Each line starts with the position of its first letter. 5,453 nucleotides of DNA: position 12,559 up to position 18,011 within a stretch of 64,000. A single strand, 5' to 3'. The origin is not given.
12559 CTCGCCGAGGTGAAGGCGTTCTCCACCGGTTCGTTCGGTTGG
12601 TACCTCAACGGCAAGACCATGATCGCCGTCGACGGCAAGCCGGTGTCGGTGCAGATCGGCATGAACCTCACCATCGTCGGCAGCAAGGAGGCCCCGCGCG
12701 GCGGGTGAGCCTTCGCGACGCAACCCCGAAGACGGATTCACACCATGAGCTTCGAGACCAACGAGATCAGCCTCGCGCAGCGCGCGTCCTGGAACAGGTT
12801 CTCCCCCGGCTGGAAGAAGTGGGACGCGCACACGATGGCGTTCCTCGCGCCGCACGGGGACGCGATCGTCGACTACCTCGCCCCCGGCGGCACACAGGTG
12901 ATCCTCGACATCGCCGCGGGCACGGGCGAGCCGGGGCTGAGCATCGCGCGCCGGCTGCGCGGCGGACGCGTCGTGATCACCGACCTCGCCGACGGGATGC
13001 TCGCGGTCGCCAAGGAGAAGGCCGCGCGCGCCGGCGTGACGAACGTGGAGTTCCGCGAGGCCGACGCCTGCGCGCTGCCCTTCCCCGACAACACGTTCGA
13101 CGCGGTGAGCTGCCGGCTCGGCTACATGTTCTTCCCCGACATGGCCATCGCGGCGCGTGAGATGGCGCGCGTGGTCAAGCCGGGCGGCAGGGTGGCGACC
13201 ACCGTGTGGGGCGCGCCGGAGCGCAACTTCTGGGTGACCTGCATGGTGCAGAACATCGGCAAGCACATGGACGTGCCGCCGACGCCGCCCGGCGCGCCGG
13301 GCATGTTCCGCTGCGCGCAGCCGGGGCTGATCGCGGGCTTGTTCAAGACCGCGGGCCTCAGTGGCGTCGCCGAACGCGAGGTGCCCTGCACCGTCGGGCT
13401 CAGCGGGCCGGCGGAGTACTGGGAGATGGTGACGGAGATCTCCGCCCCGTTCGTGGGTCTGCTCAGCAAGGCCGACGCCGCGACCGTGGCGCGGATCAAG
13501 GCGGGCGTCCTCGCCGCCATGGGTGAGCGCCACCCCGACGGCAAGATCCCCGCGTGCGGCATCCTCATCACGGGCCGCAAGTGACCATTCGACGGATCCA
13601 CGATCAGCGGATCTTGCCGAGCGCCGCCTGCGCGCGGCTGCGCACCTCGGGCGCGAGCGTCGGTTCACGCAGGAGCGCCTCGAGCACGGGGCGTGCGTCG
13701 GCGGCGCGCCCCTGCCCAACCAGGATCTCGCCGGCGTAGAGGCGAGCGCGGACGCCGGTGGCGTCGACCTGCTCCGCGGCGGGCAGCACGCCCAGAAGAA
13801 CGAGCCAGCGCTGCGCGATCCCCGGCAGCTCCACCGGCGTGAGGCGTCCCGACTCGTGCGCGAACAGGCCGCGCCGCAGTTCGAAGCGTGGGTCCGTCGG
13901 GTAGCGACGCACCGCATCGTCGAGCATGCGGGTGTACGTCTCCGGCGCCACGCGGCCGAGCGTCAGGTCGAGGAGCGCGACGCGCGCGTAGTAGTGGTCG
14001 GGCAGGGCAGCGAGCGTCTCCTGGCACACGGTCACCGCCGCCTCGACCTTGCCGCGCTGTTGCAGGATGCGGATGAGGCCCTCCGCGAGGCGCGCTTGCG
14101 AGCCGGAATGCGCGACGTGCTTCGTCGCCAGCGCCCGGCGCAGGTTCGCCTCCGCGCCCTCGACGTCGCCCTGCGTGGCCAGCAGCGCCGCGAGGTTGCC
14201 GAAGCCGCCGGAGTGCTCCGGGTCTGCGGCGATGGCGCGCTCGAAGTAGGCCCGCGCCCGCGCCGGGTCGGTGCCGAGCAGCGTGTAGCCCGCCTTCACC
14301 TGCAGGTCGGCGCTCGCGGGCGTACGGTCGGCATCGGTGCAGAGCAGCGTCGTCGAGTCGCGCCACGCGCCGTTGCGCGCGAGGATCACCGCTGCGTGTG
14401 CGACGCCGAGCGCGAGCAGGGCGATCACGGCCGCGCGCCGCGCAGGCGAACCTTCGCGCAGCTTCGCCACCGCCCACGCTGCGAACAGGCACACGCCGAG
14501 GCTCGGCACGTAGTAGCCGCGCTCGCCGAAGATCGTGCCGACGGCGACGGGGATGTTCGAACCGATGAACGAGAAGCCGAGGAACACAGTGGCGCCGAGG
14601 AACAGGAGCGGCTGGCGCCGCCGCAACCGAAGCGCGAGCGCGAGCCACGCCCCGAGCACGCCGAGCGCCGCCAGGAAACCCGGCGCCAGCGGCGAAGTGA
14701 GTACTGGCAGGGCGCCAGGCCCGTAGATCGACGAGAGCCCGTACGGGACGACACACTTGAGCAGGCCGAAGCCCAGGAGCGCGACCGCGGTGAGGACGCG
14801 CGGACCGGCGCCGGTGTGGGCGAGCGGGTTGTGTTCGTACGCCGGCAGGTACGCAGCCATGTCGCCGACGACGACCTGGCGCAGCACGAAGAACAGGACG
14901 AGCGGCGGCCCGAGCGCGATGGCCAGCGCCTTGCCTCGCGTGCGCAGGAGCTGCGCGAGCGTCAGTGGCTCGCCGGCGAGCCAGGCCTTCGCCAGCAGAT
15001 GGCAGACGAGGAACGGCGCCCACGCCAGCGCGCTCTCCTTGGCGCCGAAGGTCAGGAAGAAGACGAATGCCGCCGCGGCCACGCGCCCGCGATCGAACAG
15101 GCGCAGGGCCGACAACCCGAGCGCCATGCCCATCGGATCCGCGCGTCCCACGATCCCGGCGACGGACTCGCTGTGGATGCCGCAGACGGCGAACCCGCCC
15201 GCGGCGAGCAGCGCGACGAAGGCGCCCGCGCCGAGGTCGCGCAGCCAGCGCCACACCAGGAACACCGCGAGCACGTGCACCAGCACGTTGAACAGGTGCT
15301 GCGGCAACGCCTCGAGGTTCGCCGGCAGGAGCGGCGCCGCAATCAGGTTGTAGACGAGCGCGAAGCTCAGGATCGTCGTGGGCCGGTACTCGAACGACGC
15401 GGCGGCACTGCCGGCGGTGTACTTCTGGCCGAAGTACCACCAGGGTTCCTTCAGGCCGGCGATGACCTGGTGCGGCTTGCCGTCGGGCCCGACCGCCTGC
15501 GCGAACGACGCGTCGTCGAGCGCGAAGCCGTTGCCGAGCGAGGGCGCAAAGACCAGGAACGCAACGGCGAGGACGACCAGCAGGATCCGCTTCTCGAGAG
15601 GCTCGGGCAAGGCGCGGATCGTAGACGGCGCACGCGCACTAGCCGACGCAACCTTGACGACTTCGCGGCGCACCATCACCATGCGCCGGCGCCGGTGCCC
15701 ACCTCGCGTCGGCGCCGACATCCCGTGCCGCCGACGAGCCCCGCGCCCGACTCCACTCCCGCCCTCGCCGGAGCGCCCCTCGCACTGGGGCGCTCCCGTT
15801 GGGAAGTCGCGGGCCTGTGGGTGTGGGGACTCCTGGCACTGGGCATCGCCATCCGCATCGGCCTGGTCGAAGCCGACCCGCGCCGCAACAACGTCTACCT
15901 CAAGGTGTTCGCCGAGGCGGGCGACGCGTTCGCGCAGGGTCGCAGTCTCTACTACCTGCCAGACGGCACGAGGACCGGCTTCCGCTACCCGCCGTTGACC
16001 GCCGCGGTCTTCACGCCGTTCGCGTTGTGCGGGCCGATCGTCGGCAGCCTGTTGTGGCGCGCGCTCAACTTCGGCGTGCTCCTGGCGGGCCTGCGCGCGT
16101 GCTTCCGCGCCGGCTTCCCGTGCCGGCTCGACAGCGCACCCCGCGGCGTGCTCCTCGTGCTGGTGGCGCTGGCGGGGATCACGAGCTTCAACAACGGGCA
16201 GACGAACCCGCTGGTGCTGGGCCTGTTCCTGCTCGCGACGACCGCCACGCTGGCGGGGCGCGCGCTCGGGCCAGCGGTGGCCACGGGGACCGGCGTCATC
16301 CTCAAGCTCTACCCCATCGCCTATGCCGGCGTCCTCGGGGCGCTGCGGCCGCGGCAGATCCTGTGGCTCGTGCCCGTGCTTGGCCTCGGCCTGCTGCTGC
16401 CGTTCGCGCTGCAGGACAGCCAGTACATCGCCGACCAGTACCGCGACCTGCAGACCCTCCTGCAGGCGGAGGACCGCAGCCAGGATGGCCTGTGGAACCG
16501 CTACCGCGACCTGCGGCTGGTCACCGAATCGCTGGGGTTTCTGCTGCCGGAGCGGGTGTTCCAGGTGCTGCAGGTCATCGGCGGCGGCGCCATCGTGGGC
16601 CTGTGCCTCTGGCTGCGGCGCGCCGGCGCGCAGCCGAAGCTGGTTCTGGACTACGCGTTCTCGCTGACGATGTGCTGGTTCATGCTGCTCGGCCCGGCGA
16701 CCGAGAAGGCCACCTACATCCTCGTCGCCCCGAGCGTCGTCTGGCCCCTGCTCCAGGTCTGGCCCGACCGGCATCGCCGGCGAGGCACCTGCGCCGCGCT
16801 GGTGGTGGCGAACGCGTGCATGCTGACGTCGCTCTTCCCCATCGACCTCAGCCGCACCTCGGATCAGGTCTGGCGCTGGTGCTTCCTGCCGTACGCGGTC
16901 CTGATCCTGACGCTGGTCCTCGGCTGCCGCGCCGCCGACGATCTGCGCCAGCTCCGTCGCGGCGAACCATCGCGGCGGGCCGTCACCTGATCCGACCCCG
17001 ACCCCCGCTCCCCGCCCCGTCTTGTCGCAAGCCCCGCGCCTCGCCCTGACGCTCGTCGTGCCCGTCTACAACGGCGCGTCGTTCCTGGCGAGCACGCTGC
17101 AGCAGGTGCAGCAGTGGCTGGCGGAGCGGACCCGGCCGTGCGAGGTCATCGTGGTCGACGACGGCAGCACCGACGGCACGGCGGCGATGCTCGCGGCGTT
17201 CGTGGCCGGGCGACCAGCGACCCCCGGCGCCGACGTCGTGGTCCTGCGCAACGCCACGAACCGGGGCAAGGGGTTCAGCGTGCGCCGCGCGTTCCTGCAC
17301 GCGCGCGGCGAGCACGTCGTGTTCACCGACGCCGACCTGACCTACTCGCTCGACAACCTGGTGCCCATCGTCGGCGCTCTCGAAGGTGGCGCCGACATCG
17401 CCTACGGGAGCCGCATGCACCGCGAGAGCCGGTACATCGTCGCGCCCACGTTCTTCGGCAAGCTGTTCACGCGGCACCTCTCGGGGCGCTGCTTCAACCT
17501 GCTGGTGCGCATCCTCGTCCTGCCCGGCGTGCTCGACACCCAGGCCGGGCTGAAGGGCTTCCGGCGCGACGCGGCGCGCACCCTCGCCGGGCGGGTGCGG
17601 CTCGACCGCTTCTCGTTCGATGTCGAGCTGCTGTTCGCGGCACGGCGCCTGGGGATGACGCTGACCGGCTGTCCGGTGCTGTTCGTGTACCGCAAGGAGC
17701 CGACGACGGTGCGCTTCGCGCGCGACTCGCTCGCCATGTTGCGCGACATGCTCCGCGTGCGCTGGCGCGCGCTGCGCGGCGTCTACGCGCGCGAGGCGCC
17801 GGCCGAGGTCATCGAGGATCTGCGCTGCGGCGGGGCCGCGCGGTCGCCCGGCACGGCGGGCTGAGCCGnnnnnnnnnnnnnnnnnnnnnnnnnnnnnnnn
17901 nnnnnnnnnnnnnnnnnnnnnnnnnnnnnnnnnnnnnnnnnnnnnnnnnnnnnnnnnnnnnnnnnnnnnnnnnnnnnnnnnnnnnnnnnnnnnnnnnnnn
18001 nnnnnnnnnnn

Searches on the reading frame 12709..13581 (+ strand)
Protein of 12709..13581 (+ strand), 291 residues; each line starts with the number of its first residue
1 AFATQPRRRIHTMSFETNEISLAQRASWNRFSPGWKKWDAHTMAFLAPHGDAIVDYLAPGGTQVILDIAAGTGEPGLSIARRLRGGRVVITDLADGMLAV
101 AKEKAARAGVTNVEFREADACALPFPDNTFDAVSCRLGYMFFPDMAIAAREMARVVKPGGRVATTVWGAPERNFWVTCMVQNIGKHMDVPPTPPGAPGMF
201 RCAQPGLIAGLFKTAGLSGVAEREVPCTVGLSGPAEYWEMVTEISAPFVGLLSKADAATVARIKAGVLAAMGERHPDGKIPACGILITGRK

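Call 68: search_protein_families(library=pfam, proteins=[window:12709-13581:+], max_evalue=0.001)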
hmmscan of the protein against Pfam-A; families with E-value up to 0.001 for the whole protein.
window:12709-13581:+ (291 aa): 6 families
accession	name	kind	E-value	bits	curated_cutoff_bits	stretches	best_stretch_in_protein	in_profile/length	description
PF13649.12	Methyltransf_25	-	1e-23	84.2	27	1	65-160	1-97/97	Methyltransferase domain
PF08241.18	Methyltransf_11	-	5.4e-23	81.9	21.2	1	66-163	1-94/95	Methyltransferase domain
PF01209.24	Ubie_methyltran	-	6.9e-22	78.4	20.1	1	57-164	43-151/233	ubiE/COQ5 methyltransferase family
PF13847.12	Methyltransf_31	-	8.6e-17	61.6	27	1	64-164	6-109/145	Methyltransferase domain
PF08242.18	Methyltransf_12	-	1.6e-12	48.4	30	1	66-162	1-98/98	Methyltransferase domain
PF13489.12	Methyltransf_23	-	2.5e-05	24.5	27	1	62-169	23-121/164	Methyltransferase domain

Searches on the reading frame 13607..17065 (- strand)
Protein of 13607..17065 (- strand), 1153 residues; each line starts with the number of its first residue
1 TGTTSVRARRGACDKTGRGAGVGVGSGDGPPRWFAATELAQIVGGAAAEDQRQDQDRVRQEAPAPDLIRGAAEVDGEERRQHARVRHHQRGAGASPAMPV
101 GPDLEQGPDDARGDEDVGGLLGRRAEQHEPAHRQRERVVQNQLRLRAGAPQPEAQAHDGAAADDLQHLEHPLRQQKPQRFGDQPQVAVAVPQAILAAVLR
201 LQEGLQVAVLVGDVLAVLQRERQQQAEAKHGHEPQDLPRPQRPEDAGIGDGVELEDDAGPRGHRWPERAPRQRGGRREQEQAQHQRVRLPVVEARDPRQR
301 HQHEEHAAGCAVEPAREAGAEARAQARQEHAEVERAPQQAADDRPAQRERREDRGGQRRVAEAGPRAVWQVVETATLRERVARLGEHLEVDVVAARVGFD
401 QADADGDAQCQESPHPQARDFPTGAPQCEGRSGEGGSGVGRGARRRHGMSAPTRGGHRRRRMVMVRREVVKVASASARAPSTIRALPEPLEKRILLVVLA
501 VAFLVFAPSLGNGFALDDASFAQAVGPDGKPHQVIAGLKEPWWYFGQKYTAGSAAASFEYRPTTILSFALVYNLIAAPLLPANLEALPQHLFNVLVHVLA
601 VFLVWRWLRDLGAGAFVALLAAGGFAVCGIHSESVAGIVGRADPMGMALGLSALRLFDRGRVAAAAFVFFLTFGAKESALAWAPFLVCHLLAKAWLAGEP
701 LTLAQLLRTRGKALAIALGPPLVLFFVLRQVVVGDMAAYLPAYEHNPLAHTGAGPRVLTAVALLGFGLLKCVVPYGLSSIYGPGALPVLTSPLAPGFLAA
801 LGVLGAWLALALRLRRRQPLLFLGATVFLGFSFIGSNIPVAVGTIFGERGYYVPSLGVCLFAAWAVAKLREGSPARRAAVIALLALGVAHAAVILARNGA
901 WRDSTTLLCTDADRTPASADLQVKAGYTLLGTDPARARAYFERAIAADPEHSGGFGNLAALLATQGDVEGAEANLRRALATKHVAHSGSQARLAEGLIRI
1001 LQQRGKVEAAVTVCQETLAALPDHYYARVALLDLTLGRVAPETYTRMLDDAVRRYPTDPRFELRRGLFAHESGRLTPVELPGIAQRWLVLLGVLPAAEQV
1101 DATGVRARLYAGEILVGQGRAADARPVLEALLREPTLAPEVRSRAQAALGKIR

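Call 68: search_protein_families(library=pfam, proteins=[window:13607-17065:-], max_evalue=0.001)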
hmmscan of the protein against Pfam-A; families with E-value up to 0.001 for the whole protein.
window:13607-17065:- (1153 aa): 4 families
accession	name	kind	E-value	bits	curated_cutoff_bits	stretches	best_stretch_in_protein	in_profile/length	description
PF14559.12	TPR_19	-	1.4e-07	32.1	25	1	933-982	6-55/68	Tetratricopeptide repeat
PF13432.12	TPR_16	-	8.7e-06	26.5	32.7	1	933-980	12-59/65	Tetratricopeptide repeat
PF07719.23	TPR_2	-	9.2e-05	22.7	27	0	933-951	16-34/34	Tetratricopeptide repeat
PF13431.12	TPR_17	-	0.00039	20.9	24.4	0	940-972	1-33/34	Tetratricopeptide repeat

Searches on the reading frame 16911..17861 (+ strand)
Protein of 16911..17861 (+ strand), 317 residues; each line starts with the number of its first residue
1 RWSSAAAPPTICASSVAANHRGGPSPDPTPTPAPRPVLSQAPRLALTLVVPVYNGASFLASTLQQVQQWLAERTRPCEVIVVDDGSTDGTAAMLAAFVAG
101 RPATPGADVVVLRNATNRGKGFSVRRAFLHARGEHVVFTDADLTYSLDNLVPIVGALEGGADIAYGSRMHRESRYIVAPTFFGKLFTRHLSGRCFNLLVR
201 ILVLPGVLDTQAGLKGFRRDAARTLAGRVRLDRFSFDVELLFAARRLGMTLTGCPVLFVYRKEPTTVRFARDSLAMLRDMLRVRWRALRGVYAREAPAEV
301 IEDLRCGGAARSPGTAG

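Call 68: search_protein_families(library=pfam, proteins=[window:16911-17861:+], max_evalue=0.001)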
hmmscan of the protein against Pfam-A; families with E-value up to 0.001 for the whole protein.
window:16911-17861:+ (317 aa): 4 families
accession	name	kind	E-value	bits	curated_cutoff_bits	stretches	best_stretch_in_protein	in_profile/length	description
PF00535.33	Glycos_transf_2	-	2.2e-25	90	23.3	1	48-221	2-163/168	Glycosyl transferase family 2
PF13641.12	Glyco_tranf_2_3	-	8.8e-09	36.1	27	1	46-270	3-220/230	Glycosyltransferase like family 2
PF10111.15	Glyco_tranf_2_2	-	2.4e-06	27.7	27.3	1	47-152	1-101/276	Glycosyltransferase like family 2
PF13704.12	Glyco_tranf_2_4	-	2.6e-05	25.1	27.5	1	57-142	5-81/98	Glycosyl transferase family 2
